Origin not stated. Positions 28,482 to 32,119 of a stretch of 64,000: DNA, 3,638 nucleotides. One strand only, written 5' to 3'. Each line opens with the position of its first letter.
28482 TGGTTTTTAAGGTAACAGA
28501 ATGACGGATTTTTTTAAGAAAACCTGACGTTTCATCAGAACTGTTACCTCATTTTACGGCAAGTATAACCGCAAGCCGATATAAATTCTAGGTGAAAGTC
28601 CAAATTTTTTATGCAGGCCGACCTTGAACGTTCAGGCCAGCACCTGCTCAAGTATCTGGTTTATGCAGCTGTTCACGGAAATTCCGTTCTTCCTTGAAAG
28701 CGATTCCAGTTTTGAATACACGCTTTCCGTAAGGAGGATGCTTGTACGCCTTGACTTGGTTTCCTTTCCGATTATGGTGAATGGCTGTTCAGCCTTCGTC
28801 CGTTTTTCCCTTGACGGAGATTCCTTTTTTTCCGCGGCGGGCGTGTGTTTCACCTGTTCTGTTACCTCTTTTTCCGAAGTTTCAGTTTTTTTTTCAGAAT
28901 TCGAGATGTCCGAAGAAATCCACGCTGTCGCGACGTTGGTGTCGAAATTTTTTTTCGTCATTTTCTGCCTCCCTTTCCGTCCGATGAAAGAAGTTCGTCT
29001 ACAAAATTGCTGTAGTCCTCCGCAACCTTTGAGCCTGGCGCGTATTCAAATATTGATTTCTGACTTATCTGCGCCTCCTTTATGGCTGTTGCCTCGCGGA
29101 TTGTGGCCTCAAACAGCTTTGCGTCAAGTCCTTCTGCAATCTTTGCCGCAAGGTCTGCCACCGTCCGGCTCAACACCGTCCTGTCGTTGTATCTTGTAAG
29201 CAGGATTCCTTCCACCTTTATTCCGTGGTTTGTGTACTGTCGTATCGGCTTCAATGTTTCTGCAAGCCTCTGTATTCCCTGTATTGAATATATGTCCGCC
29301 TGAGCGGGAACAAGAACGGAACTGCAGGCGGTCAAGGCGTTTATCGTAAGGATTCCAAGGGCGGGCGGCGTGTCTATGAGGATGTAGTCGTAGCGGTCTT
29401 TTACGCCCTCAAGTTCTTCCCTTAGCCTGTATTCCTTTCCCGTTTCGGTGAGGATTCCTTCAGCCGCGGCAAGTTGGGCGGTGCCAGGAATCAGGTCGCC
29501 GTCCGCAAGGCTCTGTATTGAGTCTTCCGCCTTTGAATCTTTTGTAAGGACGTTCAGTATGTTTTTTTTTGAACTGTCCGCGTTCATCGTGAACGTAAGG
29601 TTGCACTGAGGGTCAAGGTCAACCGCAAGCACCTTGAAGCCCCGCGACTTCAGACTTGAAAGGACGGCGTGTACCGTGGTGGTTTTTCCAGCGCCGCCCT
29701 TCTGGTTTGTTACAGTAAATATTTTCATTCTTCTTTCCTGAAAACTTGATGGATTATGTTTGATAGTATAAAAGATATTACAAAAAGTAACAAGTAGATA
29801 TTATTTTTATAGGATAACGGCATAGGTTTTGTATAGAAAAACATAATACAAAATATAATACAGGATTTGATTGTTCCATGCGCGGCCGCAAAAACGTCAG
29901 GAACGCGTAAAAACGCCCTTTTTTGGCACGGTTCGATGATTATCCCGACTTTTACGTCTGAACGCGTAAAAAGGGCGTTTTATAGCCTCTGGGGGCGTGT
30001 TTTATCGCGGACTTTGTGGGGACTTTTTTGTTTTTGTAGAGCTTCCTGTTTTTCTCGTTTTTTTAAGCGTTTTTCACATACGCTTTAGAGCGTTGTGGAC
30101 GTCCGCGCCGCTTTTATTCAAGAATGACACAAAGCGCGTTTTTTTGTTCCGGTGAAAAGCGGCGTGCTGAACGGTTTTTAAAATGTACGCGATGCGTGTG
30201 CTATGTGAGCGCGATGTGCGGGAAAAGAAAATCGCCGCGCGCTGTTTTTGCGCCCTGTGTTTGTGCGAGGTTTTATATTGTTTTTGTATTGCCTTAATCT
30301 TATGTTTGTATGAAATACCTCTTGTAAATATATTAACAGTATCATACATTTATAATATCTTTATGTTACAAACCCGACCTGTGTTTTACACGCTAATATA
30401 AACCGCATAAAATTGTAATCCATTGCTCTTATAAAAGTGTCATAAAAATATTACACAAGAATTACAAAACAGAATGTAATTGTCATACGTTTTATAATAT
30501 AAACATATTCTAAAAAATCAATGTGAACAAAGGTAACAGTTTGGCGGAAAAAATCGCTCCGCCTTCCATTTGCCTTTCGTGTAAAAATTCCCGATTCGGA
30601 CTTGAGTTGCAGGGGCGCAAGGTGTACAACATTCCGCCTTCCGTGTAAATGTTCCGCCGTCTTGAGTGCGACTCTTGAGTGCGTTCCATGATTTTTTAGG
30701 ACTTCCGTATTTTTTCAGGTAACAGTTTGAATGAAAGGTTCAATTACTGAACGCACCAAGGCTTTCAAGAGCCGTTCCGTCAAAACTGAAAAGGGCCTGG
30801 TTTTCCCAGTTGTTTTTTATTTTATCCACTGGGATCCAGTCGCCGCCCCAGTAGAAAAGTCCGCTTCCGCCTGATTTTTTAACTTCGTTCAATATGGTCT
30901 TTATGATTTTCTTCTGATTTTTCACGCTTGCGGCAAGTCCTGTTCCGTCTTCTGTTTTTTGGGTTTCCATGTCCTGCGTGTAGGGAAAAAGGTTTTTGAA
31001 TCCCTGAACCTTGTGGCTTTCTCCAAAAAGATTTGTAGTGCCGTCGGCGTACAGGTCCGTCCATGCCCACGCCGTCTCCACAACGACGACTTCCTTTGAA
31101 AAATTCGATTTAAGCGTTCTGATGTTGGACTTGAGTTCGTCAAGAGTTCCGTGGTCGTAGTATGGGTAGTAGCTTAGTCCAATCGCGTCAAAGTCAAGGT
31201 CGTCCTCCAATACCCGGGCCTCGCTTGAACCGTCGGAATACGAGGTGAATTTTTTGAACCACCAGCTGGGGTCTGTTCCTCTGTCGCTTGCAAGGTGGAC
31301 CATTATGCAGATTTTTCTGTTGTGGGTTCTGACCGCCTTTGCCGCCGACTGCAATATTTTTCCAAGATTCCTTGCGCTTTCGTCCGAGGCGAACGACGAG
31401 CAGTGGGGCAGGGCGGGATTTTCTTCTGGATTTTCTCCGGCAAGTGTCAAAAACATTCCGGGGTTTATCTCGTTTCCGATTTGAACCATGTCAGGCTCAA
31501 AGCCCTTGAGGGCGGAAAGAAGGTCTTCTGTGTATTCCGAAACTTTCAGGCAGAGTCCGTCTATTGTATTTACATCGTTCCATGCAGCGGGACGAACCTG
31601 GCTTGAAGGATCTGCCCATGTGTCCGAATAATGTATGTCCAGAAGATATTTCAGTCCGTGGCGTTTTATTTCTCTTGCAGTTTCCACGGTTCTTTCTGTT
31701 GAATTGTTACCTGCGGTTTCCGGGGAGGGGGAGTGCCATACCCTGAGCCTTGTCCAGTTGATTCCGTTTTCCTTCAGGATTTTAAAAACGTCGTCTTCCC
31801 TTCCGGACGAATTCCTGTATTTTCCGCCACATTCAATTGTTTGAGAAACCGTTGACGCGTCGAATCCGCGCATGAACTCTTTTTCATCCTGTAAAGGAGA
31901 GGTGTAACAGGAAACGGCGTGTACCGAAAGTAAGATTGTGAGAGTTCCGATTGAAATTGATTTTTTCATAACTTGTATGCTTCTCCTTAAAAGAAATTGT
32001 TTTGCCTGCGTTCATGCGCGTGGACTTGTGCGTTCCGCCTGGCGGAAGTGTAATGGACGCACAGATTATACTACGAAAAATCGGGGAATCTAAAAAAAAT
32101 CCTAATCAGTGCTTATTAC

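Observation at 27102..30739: Complete iteron-type plasmid replicon module embedded among housekeeping and catabolic genes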

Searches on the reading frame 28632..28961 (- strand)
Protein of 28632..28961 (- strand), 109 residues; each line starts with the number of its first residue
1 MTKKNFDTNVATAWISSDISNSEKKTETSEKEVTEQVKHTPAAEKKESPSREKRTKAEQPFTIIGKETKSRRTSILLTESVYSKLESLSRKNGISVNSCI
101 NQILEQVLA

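Call 4: search_protein_families(library=pfam, proteins=[window:28632-28961:-], max_evalue=0.01)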
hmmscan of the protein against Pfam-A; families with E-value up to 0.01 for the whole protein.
window:28632-28961:- (109 aa): 2 families
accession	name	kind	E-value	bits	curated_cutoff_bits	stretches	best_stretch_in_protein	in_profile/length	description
PF13467.12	RHH_4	-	0.0043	17.5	25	1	71-103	11-43/67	Ribbon-helix-helix domain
PF11888.13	DUF3408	-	0.0095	16.6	29.9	0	22-106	34-123/139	Protein of unknown function (DUF3408)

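Call 5: search_protein_families(library=ncbifam, proteins=[window:28632-28961:-], max_evalue=0.01)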
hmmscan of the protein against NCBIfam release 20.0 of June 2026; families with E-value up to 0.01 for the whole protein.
window:28632-28961:- (109 aa): 0 families

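Call 58: find_homologous_proteins(query=window:28632-28961:-, max_evalue=0.001)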
Query window:28632-28961:- (109 aa): 9 proteins with E <= 0.001 among 13 candidates.
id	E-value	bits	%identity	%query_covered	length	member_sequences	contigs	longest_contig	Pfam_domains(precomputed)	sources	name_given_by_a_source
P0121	2.2e-59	215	100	100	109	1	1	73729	-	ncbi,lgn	-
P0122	1.2e-26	110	60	96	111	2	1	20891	-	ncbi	-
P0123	1.1e-23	101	57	96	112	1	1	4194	-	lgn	-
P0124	2.6e-23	100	53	99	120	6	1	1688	-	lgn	-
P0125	2.6e-20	90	54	100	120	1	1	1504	-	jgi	-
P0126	3.3e-19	87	53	96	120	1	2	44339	-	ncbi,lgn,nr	ncbi:MAG: hypothetical protein MJ188_02960 [Treponema sp.]|nr:hypothetical protein [Treponema sp.]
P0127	1.6e-16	78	48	99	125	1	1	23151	-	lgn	-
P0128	3.7e-16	77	44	96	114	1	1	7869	-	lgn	-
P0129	4.2e-16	77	66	56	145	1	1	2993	-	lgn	-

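Call 61: search_solved_structures(query=A4, max_evalue=10, show_alignments=2)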
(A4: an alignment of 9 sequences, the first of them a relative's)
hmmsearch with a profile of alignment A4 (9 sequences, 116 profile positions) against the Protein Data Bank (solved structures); distinct sequences matched with E-value up to 10: 0.

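Call 64: predict_structure(alignment_id=A4)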
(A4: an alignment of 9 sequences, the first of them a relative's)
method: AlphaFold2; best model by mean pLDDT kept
length: 109 residues; sequences in the alignment: 9
mean_pLDDT: 62.1   pTM: 0.31
mean pLDDT of the five models: 62.1, 61.4, 60.8, 60.4, 59.8
residues with pLDDT >= 90: 10; 70-90: 21; 50-70: 44; < 50: 34
segments of 3 or more residues with pLDDT < 50: 26-54, 64-66
pLDDT, mean of each block of 10 residues (from residue 1): 62 62 47 41 44 51 50 67 89 91 81
secondary structure, 60 per line:
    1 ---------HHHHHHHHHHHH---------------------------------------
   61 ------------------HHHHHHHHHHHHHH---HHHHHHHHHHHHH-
elements in order: H10-21 H79-92 H96-108

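Call 69: fold_search(model_id=the predicted structure, library=pdb)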
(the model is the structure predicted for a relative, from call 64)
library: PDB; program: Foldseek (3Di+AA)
matches with E <= 10: 58; with E <= 0.001: 0
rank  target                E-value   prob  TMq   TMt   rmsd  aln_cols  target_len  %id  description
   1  1ea4_H                7.4e-01  0.91  0.27  0.64   4.3        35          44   40  TRANSCRIPTIONAL REPRESSOR COPG/22bp dsDNA COMPLEX (released 2001-07-05)
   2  1ea4_B                1.5e+00  0.75  0.29  0.72   4.7        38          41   37  TRANSCRIPTIONAL REPRESSOR COPG/22bp dsDNA COMPLEX (released 2001-07-05)
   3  1baz_B                1.7e+00  0.85  0.29  0.72   0.8        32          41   28  ARC REPRESSOR MUTANT PHE10VAL (released 1998-06-17)
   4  1ea4_E                1.7e+00  0.72  0.27  0.64   4.2        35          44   40  TRANSCRIPTIONAL REPRESSOR COPG/22bp dsDNA COMPLEX (released 2001-07-05)
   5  4hv0_A                2.1e+00  0.84  0.27  0.33   0.5        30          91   33  Structure and Function of AvtR, a Novel Transcriptional Regulator from a Hyperthermophilic Archaeal Lipothrixvirus (released 2012-11-21)
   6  1bdv_C                2.4e+00  0.77  0.28  0.68   0.7        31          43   29  ARC FV10 COCRYSTAL (released 1999-01-06)
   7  4hv0_D                2.6e+00  0.77  0.27  0.30   0.6        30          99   33  Structure and Function of AvtR, a Novel Transcriptional Regulator from a Hyperthermophilic Archaeal Lipothrixvirus (released 2012-11-21)
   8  2yz7_A                3.0e+00  0.47  0.25  0.11   1.6        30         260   23  X-ray analyses of 3-hydroxybutyrate dehydrogenase from Alcaligenes faecalis (released 2008-04-22)
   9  7vp3_C                3.0e+00  0.25  0.26  0.44   7.1        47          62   19  Structure of a transcription factor and DNA complex (released 2022-10-19)
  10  5x3t_A                3.2e+00  0.57  0.28  0.43   3.5        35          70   17  VapBC from Mycobacterium tuberculosis (released 2017-06-07)
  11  1baz_A                3.2e+00  0.41  0.27  0.58   6.0        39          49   26  ARC REPRESSOR MUTANT PHE10VAL (released 1998-06-17)
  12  1b28_MODEL_1_A        3.4e+00  0.23  0.26  0.51   8.2        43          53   23  ARC REPRESSOR MYL MUTANT FROM SALMONELLA BACTERIOPHAGE P22 (released 1999-11-03)
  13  3qoq_A                3.7e+00  0.54  0.28  0.59   1.0        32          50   34  Crystal Structure of the Transcription Factor AmrZ in Complex with the 18 Base Pair amrZ1 Binding Site (released 2012-02-15)
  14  2bsq_H                3.7e+00  0.54  0.29  0.48   2.2        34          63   24  FitAB bound to DNA (released 2006-08-24)
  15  2bsq_F                3.7e+00  0.54  0.29  0.47   2.2        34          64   24  FitAB bound to DNA (released 2006-08-24)
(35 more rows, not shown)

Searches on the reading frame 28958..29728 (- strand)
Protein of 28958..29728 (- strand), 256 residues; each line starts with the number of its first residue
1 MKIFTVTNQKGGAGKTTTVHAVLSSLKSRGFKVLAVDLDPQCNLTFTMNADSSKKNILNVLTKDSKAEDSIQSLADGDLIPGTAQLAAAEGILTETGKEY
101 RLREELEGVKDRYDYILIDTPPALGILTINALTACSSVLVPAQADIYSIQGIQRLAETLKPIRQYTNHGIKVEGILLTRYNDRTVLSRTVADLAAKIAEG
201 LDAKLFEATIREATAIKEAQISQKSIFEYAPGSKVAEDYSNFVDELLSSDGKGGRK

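Call 4: search_protein_families(library=pfam, proteins=[window:28958-29728:-], max_evalue=0.01)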
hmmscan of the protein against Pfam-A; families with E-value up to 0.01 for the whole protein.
window:28958-29728:- (256 aa): 9 families
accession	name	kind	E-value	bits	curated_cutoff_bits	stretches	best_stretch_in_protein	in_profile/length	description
PF13614.12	AAA_31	-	6.5e-50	170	27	1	1-171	1-176/177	AAA domain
PF01656.29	CbiA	-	3e-21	76.1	25.4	1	5-225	2-124/125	CobQ/CobB/MinD/ParA nucleotide binding domain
PF00142.24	Fer4_NifH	-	1.9e-14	54.2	25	2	10-69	8-67/271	4Fe-4S iron sulfur cluster binding proteins, NifH/frxC family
PF06564.18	CBP_BcsQ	-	1.6e-13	51.2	21.3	1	1-239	1-226/234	Cellulose biosynthesis protein BcsQ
PF09140.17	MipZ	-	2.1e-09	37.5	20.7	1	4-141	3-128/262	ATPase MipZ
PF03029.23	ATP_bind_1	-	2.6e-07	31.1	27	1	12-121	6-99/240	Conserved hypothetical ATP binding protein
PF10609.15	ParA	-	4.5e-05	23.4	27.1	1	2-134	4-135/246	NUBPL iron-transfer P-loop NTPase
PF02374.21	ArsA_ATPase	-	9.1e-05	22.2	24.3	1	2-56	2-55/305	Anion-transporting ATPase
PF07015.17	VirC1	-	0.00015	21.7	24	1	1-41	1-41/231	VirC1 protein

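Call 5: search_protein_families(library=ncbifam, proteins=[window:28958-29728:-], max_evalue=0.01)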
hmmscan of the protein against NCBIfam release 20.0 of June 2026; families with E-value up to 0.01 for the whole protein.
window:28958-29728:- (256 aa): 27 families (the best 25 are shown)
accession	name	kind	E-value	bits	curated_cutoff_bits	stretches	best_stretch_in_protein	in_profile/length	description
NF041546.1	ParA_partition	equivalog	3.6e-29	101.8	180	2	98-245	62-203/203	ParA family partition ATPase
TIGR03453.1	partition_RepA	equivalog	2.7e-27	95.6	348.45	1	2-241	105-365/387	plasmid partitioning protein RepA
TIGR03371.1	cellulose_yhjQ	equivalog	7.8e-27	94.3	157.85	1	1-242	1-237/246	cellulose biosynthesis protein BcsQ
TIGR01969.1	minD_arch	subfamily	1.2e-21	77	201.75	1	3-247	2-231/251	cell division ATPase MinD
NF010443.0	PRK13869.1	subfamily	1.1e-17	63.9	446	1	2-229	122-370/405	plasmid-partitioning protein RepA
NF041283.1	PrgP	equivalog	7.1e-17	61.6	400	1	4-189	5-204/297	ParA superfamily DNA segregation protein PrgP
NF009701.0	PRK13230.1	subfamily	1.4e-14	53.8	350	2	159-247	175-258/291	nitrogenase reductase-like protein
TIGR01287.1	nifH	equivalog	7e-13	48.5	394.35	2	9-68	7-66/275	nitrogenase iron protein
NF010259.0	PRK13705.1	equivalog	9.8e-13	47.8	725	1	100-231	222-353/388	plasmid-partitioning protein SopA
TIGR01968.1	minD_bact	equivalog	7.4e-12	45.1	212.9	1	2-207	2-199/261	septum site-determining protein MinD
TIGR01007.1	eps_fam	subfamily_domain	9.2e-12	44.9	108.05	1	1-140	17-157/204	polysaccharide biosynthesis tyrosine autokinase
TIGR01281.1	DPOR_bchL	equivalog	1.4e-10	41.1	345.15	1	9-248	7-245/268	ferredoxin:protochlorophyllide reductase (ATP-dependent) iron-sulfur ATP-binding protein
NF033200.1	F430_CfbC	exception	1.7e-09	37.4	402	2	10-68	8-66/260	Ni-sirohydrochlorin a,c-diamide reductive cyclase ATP-dependent reductase subunit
NF008079.0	PRK10818.1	equivalog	2.9e-09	36.7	508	1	2-247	3-247/270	septum site-determining protein MinD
NF007460.0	PRK10037.1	equivalog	1e-07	31.7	399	1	1-147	1-152/250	cellulose biosynthesis protein BcsQ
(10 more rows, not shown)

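Call 62: search_solved_structures(query=window:28958-29728:-, max_evalue=1e-10)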
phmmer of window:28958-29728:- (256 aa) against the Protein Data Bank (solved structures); distinct sequences matched with E-value up to 1e-10: 17.
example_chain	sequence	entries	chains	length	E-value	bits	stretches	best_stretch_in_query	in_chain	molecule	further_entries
4pfs_A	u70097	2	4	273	1.6e-37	132.6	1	2-256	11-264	Cobyrinic Acid a,c-diamide synthase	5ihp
5if9_A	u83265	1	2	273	1.6e-37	132.6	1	2-256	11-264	Cobyrinic Acid a,c-diamide synthase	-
8ray_B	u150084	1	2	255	4.6e-36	127.8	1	2-250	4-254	ParA family protein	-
1wcv_1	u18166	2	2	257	2.4e-33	119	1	5-249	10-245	SEGREGATION PROTEIN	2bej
2bek_A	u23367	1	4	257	3.1e-32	115.3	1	5-249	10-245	SEGREGATION PROTEIN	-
6iub_A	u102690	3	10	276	4.7e-29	104.9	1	2-203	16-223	SpoOJ regulator (Soj)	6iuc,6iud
8jmj_A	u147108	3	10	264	5.4e-28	101.5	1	2-203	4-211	SpoOJ regulator (Soj)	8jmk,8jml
6non_A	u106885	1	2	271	1.5e-18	70.5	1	1-169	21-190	Cobyrinic acid ac-diamide synthase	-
6noo_A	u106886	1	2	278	1.6e-18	70.5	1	1-169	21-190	Maintenance of carboxysome positioning A protein, MCDA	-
6nop_B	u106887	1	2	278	2.1e-17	66.8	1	1-169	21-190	Cobyrinic acid ac-diamide synthase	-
1g3q_A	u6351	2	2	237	4.3e-16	62.5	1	2-246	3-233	CELL DIVISION INHIBITOR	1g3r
1ion_A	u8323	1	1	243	9.7e-16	61.4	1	2-246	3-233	PROBABLE CELL DIVISION INHIBITOR MIND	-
3k9g_A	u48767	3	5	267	2.3e-13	53.6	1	2-153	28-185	PF-32 protein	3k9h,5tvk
2oze_A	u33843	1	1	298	2.2e-12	50.4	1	9-229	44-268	Orf delta'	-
7dut_A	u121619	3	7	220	3.8e-11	46.3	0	3-164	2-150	SOJ protein (Soj)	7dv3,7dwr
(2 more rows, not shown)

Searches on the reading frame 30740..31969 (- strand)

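Call 4: search_protein_families(library=pfam, proteins=[window:30740-31969:-], max_evalue=0.01)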
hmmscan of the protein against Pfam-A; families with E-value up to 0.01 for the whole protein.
window:30740-31969:- (409 aa): 2 families
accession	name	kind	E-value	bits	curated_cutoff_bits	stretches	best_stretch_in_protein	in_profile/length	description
PF07745.19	Glyco_hydro_53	-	7.4e-83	278.8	24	1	33-407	1-340/340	Glycosyl hydrolase family 53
PF00150.24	Cellulase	-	8.9e-05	22.5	23.5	0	51-124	17-97/272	Cellulase (glycosyl hydrolase family 5)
